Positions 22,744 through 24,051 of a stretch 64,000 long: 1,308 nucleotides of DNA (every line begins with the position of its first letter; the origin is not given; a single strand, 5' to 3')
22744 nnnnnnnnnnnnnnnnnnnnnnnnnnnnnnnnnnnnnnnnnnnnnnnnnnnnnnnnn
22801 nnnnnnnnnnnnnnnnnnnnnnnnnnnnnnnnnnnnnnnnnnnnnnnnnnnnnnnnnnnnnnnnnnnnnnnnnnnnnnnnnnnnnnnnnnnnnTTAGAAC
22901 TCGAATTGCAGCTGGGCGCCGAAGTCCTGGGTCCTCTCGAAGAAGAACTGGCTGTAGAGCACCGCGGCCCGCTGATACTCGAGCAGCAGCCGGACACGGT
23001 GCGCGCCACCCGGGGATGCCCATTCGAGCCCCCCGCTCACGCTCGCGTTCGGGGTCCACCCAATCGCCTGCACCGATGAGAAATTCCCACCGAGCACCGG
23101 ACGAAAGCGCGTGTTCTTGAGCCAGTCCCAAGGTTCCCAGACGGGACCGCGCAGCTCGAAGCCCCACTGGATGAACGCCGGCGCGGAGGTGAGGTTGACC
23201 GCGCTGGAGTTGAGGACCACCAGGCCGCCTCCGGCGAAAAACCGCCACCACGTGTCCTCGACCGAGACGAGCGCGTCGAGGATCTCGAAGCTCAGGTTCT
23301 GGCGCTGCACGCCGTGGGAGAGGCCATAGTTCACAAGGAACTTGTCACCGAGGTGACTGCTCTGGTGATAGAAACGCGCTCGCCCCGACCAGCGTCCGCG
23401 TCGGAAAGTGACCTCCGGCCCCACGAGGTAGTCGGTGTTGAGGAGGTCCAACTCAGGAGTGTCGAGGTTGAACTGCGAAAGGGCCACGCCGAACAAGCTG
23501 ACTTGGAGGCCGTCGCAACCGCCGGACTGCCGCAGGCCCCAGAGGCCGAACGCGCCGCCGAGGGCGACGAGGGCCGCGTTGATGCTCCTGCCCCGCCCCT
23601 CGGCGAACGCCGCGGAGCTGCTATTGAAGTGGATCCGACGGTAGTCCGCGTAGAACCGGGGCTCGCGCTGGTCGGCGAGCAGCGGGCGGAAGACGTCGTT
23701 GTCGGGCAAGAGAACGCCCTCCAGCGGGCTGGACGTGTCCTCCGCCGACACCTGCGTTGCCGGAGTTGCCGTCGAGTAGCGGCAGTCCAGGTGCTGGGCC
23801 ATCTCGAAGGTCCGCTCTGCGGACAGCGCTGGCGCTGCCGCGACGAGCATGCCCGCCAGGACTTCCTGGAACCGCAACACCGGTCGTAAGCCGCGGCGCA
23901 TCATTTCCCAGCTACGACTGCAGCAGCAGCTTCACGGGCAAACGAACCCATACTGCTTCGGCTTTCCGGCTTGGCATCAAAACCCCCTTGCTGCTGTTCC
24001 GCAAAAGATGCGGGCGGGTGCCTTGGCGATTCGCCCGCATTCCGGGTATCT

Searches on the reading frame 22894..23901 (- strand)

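Call 42: search_protein_families(library=pfam, proteins=[window:22894-23901:-], max_evalue=0.00001)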
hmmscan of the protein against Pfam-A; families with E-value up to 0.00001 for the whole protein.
window:22894-23901:- (335 aa): 1 family
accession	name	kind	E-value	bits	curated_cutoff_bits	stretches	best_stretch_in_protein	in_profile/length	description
PF06727.17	DUF1207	-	8.7e-36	124.1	22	1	48-335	72-342/342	Protein of unknown function (DUF1207)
